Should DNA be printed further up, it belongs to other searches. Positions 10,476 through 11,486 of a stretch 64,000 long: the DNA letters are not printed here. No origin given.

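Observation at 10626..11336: KaiC-like ATPase with a degenerate P-loop immediately upstream of the subtilase/pilus block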

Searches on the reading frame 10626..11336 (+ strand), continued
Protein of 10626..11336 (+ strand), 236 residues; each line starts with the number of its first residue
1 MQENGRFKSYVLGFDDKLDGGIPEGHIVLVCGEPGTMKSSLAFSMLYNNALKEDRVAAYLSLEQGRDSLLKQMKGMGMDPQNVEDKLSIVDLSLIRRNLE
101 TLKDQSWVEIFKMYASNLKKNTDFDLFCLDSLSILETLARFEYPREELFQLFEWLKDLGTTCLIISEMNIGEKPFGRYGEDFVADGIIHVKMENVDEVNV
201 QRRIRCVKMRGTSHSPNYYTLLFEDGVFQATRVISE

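Call 25: search_protein_families(library=pfam, proteins=[P0123, P0152, P0140, P0164, P0178, P0133, P0208, P0221, P0248, P0172], max_evalue=0.001)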
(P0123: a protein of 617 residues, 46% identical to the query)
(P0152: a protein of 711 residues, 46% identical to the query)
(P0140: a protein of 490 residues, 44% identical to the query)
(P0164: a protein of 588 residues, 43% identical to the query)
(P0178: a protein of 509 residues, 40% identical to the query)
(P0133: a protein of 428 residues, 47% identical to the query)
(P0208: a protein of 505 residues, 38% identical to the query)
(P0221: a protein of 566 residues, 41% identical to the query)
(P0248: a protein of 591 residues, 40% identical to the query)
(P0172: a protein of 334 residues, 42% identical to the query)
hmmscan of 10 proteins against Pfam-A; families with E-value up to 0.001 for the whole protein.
P0123 (617 aa): 19 families
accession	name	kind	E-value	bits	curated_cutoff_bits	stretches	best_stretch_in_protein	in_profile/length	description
PF06745.19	ATPase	-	1.2e-36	126.7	26.6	1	384-611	2-226/231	KaiC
PF00515.34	TPR_1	-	1.2e-30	104.5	27.8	4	173-205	1-33/34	Tetratricopeptide repeat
PF07719.23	TPR_2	-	2.1e-24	84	27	4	173-205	1-33/34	Tetratricopeptide repeat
PF13181.12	TPR_8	-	1.2e-23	81.7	25.7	1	173-205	1-33/34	Tetratricopeptide repeat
PF13414.12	TPR_11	-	3.7e-22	78.2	26.8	3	180-221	1-42/42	TPR repeat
PF13431.12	TPR_17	-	2.3e-18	65.3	24.4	2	161-193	1-33/34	Tetratricopeptide repeat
PF13428.12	TPR_14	-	2.9e-16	58.8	23.5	2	140-181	2-43/44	Tetratricopeptide repeat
PF13432.12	TPR_16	-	2.2e-14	54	32.7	2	212-273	2-63/65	Tetratricopeptide repeat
PF14559.12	TPR_19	-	3.1e-14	53.5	25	2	154-213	6-65/68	Tetratricopeptide repeat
PF13371.12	TPR_9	-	7.8e-11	42.3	35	2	151-209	7-65/73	Tetratricopeptide repeat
PF13424.12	TPR_12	-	4.7e-08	33.5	30.1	1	173-234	3-72/77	Tetratricopeptide repeat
PF01239.28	PPTA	-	1.9e-07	30.9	29.5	0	155-177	1-23/32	Protein prenyltransferase alpha subunit repeat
PF23914.1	TPR_CcmH_CycH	-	2.4e-07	31.2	42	0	151-207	31-84/158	Cytochrome c-type biogenesis protein H TPR domain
PF12895.13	ANAPC3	-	3.7e-07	30.8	27.2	1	154-232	4-81/82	Anaphase-promoting complex, cyclosome, subunit 3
PF13176.12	TPR_7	-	6e-06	26.4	27.9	0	209-234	1-26/36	Tetratricopeptide repeat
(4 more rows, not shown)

P0152 (711 aa): 17 families
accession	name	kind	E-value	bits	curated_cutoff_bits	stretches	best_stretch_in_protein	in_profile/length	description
PF06745.19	ATPase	-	5.5e-38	131.1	26.6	1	481-703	2-223/231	KaiC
PF07719.23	TPR_2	-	2.6e-26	89.9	27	1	134-167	1-34/34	Tetratricopeptide repeat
PF00515.34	TPR_1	-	2e-25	88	27.8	2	134-167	1-34/34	Tetratricopeptide repeat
PF13431.12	TPR_17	-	8.6e-22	76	24.4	0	305-337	1-33/34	Tetratricopeptide repeat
PF13181.12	TPR_8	-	6.9e-20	69.9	25.7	1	135-166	2-33/34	Tetratricopeptide repeat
PF13428.12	TPR_14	-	6.5e-15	54.6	23.5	1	134-174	1-41/44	Tetratricopeptide repeat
PF14559.12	TPR_19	-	2e-14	54.1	25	1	110-171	1-62/68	Tetratricopeptide repeat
PF13432.12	TPR_16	-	7.9e-14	52.2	32.7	1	105-168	2-65/65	Tetratricopeptide repeat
PF13371.12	TPR_9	-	1.2e-11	44.8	35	1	110-168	5-63/73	Tetratricopeptide repeat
PF13424.12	TPR_12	-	2.1e-10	41.1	30.1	0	136-162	5-31/77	Tetratricopeptide repeat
PF13414.12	TPR_11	-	1e-09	38.4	26.8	1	147-171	7-31/42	TPR repeat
PF12895.13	ANAPC3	-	1.8e-08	35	27.2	1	103-160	26-82/82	Anaphase-promoting complex, cyclosome, subunit 3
PF13174.12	TPR_6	-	5.7e-08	33.3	26.3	1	136-166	2-32/33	Tetratricopeptide repeat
PF12569.14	NatA_aux_su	-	1.6e-07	31.1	33.3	0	180-223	204-247/515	N-terminal acetyltransferase A, auxiliary subunit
PF01239.28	PPTA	-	3.3e-06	26.9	29.5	0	151-172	2-23/32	Protein prenyltransferase alpha subunit repeat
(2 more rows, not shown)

P0140 (490 aa): 5 families
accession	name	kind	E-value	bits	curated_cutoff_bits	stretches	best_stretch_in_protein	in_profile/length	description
PF06745.19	ATPase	-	3.9e-37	128.3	26.6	1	257-475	1-217/231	KaiC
PF13481.12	AAA_25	-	2.3e-05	24.6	27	1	264-407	22-175/195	AAA domain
PF13240.11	Zn_Ribbon_1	-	3.3e-05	24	25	1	8-26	2-20/23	zinc-ribbon domain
PF24463.1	DUF7577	-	0.00046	20.2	28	1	5-29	2-26/27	Domain of unknown function (DUF7577)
PF03796.21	DnaB_C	-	0.00051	19.9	27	0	257-329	2-73/255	DnaB-like helicase C terminal domain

P0164 (588 aa): 15 families
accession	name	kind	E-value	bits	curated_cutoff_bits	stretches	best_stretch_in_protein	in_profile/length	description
PF06745.19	ATPase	-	3.9e-38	131.5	26.6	1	357-578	1-222/231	KaiC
PF07719.23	TPR_2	-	1.3e-15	56.6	27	1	235-268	1-34/34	Tetratricopeptide repeat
PF00515.34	TPR_1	-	3.7e-15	55.4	27.8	1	235-268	1-34/34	Tetratricopeptide repeat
PF13414.12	TPR_11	-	4e-12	46.1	26.8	0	216-248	9-41/42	TPR repeat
PF13481.12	AAA_25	-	1.9e-11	44.4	27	1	366-507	24-177/195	AAA domain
PF13428.12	TPR_14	-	4.7e-11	42.7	23.5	1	170-209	4-43/44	Tetratricopeptide repeat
PF13424.12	TPR_12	-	3.4e-10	40.4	30.1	0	172-232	8-76/77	Tetratricopeptide repeat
PF13432.12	TPR_16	-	7.7e-10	39.5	32.7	0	172-233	2-63/65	Tetratricopeptide repeat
PF13181.12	TPR_8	-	1.5e-09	37.7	25.7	0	235-268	1-34/34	Tetratricopeptide repeat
PF14559.12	TPR_19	-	2.4e-09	37.8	25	0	184-235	7-59/68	Tetratricopeptide repeat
PF23914.1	TPR_CcmH_CycH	-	2.5e-09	37.6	42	0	195-237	44-86/158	Cytochrome c-type biogenesis protein H TPR domain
PF13431.12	TPR_17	-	1.1e-08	35.1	24.4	0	189-220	1-32/34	Tetratricopeptide repeat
PF13371.12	TPR_9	-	1.8e-07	31.5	35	1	216-273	10-67/73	Tetratricopeptide repeat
PF03796.21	DnaB_C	-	1.4e-06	28.4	27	1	358-507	3-165/255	DnaB-like helicase C terminal domain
PF13176.12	TPR_7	-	0.00031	21.1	27.9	0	139-167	5-35/36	Tetratricopeptide repeat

P0178 (509 aa): 5 families
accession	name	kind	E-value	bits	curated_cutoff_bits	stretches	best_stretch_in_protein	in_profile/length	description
PF06745.19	ATPase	-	2.8e-34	118.9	26.6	1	283-491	6-217/231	KaiC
PF13481.12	AAA_25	-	3.6e-09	37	27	1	273-435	10-187/195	AAA domain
PF03796.21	DnaB_C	-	3.8e-05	23.6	27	1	280-344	4-67/255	DnaB-like helicase C terminal domain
PF20720.3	nSTAND3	-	0.0005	20.2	27.2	0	297-323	18-44/155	Novel STAND NTPase 3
PF13248.11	Zn_ribbon_3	-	0.00058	19.7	27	0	6-28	4-26/26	zinc-ribbon domain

P0133 (428 aa): 1 family
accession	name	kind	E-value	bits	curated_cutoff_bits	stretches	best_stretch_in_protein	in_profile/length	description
PF06745.19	ATPase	-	2e-38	132.5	26.6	1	196-409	1-213/231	KaiC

P0208 (505 aa): 3 families
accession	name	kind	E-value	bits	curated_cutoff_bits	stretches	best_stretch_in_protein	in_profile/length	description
PF06745.19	ATPase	-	7e-37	127.5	26.6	1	275-491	1-221/231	KaiC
PF13481.12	AAA_25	-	9.9e-10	38.8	27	1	275-432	15-187/195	AAA domain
PF03796.21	DnaB_C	-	0.0008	19.3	27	1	275-387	2-101/255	DnaB-like helicase C terminal domain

P0221 (566 aa): 14 families
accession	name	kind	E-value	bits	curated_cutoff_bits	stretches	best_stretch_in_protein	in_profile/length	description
PF06745.19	ATPase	-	7.9e-32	110.9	26.6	1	337-550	1-215/231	KaiC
PF07719.23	TPR_2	-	4.6e-16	58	27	1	229-261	2-34/34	Tetratricopeptide repeat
PF00515.34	TPR_1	-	7.6e-14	51.3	27.8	1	229-261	2-34/34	Tetratricopeptide repeat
PF13428.12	TPR_14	-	2.4e-10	40.5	23.5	0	195-234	2-41/44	Tetratricopeptide repeat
PF23914.1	TPR_CcmH_CycH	-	3.5e-10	40.4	42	1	152-232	42-125/158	Cytochrome c-type biogenesis protein H TPR domain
PF14559.12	TPR_19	-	7.4e-10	39.5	25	1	177-226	7-57/68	Tetratricopeptide repeat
PF13431.12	TPR_17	-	1.6e-09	37.7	24.4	0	183-214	2-33/34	Tetratricopeptide repeat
PF13432.12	TPR_16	-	3.8e-09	37.3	32.7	1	199-260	2-63/65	Tetratricopeptide repeat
PF13414.12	TPR_11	-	1e-08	35.2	26.8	0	142-173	10-41/42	TPR repeat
PF13371.12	TPR_9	-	1.1e-08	35.4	35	1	208-266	9-67/73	Tetratricopeptide repeat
PF13181.12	TPR_8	-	1.7e-07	31.3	25.7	0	229-261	2-34/34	Tetratricopeptide repeat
PF25063.1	ARM_TT21_C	-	6.6e-07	29.8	35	1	123-273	20-172/209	Tetratricopeptide repeat protein 21 C-terminal ARM domain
PF13424.12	TPR_12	-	5.8e-06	26.9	30.1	0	229-264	4-44/77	Tetratricopeptide repeat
PF13176.12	TPR_7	-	0.0001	22.5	27.9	0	132-160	4-35/36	Tetratricopeptide repeat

P0248 (591 aa): 15 families
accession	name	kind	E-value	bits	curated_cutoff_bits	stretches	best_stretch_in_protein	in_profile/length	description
PF06745.19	ATPase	-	8.4e-38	130.5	26.6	1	363-578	2-219/231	KaiC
PF13432.12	TPR_16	-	3.5e-17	62.9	32.7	2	131-191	4-64/65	Tetratricopeptide repeat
PF07719.23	TPR_2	-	6.6e-15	54.4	27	1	226-258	1-33/34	Tetratricopeptide repeat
PF13428.12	TPR_14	-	1.3e-14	53.6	23.5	1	194-232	3-41/44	Tetratricopeptide repeat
PF13371.12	TPR_9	-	2.1e-12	47.3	35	1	209-263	12-66/73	Tetratricopeptide repeat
PF00515.34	TPR_1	-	1.3e-11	44.3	27.8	1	226-258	1-33/34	Tetratricopeptide repeat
PF13431.12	TPR_17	-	6e-11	42.2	24.4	1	215-246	2-33/34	Tetratricopeptide repeat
PF14559.12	TPR_19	-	2.4e-10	41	25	1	211-260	10-59/68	Tetratricopeptide repeat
PF23914.1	TPR_CcmH_CycH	-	1.2e-09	38.6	42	1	145-208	37-100/158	Cytochrome c-type biogenesis protein H TPR domain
PF13481.12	AAA_25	-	3.2e-09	37.1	27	1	362-511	15-176/195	AAA domain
PF13181.12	TPR_8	-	4.4e-09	36.2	25.7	1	226-258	1-33/34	Tetratricopeptide repeat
PF13414.12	TPR_11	-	7.5e-07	29.2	26.8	0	211-240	13-42/42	TPR repeat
PF13424.12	TPR_12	-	1.6e-05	25.4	30.1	0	198-257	9-76/77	Tetratricopeptide repeat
PF12895.13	ANAPC3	-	0.0001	22.9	27.2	0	131-181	30-79/82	Anaphase-promoting complex, cyclosome, subunit 3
PF13176.12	TPR_7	-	0.00011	22.4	27.9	0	228-260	1-33/36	Tetratricopeptide repeat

P0172 (334 aa): 3 families
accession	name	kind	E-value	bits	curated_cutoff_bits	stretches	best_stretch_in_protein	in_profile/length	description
PF06745.19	ATPase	-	2.5e-34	119.1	26.6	1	104-321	3-219/231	KaiC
PF13481.12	AAA_25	-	8.1e-09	35.8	27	1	109-253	22-177/195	AAA domain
PF03796.21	DnaB_C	-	6.7e-05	22.8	27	1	104-164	4-63/255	DnaB-like helicase C terminal domain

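Call 26: list_cluster_members(proteins=[P0121, P0123, P0127, P0152, P0165, P0205, P0231, P0240, P0269, P0140])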
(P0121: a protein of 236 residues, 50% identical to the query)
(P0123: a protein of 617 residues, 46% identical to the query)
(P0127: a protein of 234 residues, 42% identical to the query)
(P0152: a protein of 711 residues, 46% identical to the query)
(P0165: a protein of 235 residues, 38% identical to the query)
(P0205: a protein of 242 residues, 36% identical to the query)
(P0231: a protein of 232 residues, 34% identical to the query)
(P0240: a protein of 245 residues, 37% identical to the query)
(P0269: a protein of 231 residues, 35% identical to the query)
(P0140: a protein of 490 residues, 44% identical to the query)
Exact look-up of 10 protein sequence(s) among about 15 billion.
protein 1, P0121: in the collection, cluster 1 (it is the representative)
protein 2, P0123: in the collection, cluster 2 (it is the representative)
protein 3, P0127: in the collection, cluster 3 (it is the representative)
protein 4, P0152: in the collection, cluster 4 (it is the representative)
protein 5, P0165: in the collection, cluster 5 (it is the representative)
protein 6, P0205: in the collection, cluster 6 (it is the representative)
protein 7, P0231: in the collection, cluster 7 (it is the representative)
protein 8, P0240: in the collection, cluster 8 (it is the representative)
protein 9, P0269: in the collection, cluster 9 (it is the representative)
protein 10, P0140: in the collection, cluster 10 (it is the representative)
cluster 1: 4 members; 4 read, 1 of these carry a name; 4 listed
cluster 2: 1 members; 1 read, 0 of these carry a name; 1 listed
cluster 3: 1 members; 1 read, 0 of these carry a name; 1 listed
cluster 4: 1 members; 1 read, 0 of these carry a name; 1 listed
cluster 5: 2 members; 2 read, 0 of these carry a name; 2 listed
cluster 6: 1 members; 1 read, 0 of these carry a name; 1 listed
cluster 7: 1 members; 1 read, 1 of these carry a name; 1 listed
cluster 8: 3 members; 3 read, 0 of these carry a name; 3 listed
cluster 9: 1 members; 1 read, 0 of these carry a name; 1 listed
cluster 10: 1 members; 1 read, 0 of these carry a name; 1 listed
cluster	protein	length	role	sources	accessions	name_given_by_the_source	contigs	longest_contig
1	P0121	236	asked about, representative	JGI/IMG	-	-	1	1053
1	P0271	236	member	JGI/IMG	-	KaiC/GvpD/RAD55 family RecA-like ATPase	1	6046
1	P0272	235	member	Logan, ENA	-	-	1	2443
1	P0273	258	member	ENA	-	-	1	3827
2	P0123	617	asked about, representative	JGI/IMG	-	-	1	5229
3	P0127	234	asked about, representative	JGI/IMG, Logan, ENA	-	-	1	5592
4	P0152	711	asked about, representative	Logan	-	-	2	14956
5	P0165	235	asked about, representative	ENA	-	-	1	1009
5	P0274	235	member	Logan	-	-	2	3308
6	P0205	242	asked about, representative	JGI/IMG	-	-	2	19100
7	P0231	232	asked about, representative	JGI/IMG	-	KaiC/GvpD/RAD55 family RecA-like ATPase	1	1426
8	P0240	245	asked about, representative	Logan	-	-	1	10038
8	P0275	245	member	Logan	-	-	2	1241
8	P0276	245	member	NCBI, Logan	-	-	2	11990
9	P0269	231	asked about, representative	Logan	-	-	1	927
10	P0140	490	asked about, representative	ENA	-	-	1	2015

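Call 27: find_encoding_contigs(protein=P0095, flank=10000, max_places=3)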
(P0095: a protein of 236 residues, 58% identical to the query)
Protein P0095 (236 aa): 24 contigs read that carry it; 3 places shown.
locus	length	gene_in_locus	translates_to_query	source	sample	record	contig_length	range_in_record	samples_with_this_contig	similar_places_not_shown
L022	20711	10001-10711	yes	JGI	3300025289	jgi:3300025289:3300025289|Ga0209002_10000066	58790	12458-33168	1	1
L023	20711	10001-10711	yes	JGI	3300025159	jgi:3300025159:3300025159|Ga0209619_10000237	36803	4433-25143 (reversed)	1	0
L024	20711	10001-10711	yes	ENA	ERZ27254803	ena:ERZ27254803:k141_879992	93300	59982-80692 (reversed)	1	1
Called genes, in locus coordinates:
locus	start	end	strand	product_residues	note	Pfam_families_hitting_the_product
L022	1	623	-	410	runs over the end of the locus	PF12838:Fer4_7 (weak), PF13183:Fer4_8, PF13187:Fer4_9, PF13534:Fer4_17, PF02754:CCG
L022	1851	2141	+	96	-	PF01037:AsnC_trans_reg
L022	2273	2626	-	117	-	PF03259:Robl_LC7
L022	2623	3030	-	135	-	PF02830:V4R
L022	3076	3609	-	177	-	PF00571:CBS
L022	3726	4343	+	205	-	PF01871:AMMECR1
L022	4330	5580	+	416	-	PF01979:Amidohydro_1, PF12890:DHOase, PF07969:Amidohydro_3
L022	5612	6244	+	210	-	PF09335:VTT_dom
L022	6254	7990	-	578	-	PF00037:Fer4, PF02463:SMC_N (faint), PF13191:AAA_16 (faint), PF00005:ABC_tran, PF13304:AAA_21 (faint), PF00005:ABC_tran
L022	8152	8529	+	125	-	PF01849:NAC, PF19026:UBA_HYPK (weak)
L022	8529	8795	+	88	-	-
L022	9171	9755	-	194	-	-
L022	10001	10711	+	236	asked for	PF06745:ATPase, PF13481:AAA_25 (weak), PF23442:DUF7125 (weak)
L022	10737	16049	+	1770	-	PF00082:Peptidase_S8, PF16656:Pur_ac_phosph_N (weak)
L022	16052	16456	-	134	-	PF02663:FmdE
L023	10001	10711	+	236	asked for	PF06745:ATPase, PF13481:AAA_25 (weak), PF23442:DUF7125 (weak)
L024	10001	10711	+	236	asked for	PF06745:ATPase, PF13481:AAA_25 (weak), PF23442:DUF7125 (weak)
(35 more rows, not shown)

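Call 29: find_encoding_contigs(protein=P0205, flank=8000, max_places=2)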
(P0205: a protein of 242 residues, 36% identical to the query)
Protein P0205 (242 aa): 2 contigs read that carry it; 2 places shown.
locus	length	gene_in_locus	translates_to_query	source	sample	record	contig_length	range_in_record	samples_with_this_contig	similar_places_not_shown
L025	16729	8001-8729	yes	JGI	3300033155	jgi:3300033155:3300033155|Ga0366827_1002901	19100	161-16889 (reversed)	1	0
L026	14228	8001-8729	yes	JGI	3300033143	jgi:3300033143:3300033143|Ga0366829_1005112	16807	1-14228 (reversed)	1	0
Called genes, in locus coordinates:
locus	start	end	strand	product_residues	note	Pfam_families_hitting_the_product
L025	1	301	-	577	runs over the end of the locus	PF01663:Phosphodiest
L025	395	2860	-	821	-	PF13439:Glyco_transf_4, PF13579:Glyco_trans_4_4, PF20706:GT4-conflict, PF00534:Glycos_transf_1, PF13692:Glyco_trans_1_4, PF13524:Glyco_trans_1_2 (weak)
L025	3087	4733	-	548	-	-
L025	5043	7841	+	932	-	PF12802:MarR_2 (faint), PF01637:ATPase_2, PF13191:AAA_16, PF13401:AAA_22, PF14938:SNAP (faint), PF00515:TPR_1 (faint), PF17874:TPR_MalT (weak), PF13424:TPR_12, +5 more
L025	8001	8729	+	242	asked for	PF06745:ATPase, PF13481:AAA_25, PF23442:DUF7125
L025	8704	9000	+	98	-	-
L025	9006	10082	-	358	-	-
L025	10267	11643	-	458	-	PF08245:Mur_ligase_M, PF27239:FOL3_C, PF02875:Mur_ligase_C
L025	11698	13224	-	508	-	-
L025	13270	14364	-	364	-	PF01637:ATPase_2, PF13191:AAA_16 (faint), PF13173:AAA_14 (weak), PF13401:AAA_22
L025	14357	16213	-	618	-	-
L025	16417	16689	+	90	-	-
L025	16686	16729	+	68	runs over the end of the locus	?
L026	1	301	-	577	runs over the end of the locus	PF01663:Phosphodiest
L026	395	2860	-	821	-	PF13439:Glyco_transf_4, PF13579:Glyco_trans_4_4, PF20706:GT4-conflict, PF00534:Glycos_transf_1, PF13692:Glyco_trans_1_4, PF13524:Glyco_trans_1_2 (weak)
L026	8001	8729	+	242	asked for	PF06745:ATPase, PF13481:AAA_25, PF23442:DUF7125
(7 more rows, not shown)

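Call 33: find_encoding_contigs(protein=P0152, flank=8000, max_places=2)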
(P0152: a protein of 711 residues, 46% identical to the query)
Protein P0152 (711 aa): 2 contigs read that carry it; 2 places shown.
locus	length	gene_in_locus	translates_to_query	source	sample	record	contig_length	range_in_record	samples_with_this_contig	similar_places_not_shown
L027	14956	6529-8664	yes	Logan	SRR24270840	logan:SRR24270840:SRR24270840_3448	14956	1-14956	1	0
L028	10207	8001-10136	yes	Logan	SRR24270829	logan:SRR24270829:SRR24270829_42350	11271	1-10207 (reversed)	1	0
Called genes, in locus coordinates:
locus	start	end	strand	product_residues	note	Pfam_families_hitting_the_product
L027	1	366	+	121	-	?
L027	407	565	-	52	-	-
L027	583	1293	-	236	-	-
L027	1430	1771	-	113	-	-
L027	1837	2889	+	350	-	PF01047:MarR (faint), PF13545:HTH_Crp_2 (faint), PF13384:HTH_23 (faint)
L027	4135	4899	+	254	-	PF06745:ATPase, PF24336:DUF7504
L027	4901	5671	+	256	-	PF02830:V4R (weak)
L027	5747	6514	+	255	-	PF13481:AAA_25, PF06745:ATPase, PF23442:DUF7125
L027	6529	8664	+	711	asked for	PF12569:NatA_aux_su (faint), PF13371:TPR_9 (weak), PF13432:TPR_16, PF14559:TPR_19, PF00515:TPR_1, PF07719:TPR_2, PF13181:TPR_8 (weak), PF06745:ATPase, +8 more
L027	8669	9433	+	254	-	PF06745:ATPase, PF23442:DUF7125 (faint), PF13481:AAA_25 (weak)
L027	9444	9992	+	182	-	-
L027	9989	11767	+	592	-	PF05763:DUF835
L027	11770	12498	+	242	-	PF06745:ATPase, PF13481:AAA_25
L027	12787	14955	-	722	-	?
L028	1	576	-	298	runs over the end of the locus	PF03193:RsgA_GTPase (faint), PF00025:Arf, PF00071:Ras, PF08477:Roc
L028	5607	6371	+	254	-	PF06745:ATPase, PF24336:DUF7504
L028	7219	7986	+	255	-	PF13481:AAA_25, PF06745:ATPase, PF23442:DUF7125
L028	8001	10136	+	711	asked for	PF12569:NatA_aux_su (faint), PF13371:TPR_9 (weak), PF13432:TPR_16, PF14559:TPR_19, PF00515:TPR_1, PF07719:TPR_2, PF13181:TPR_8 (weak), PF06745:ATPase, +8 more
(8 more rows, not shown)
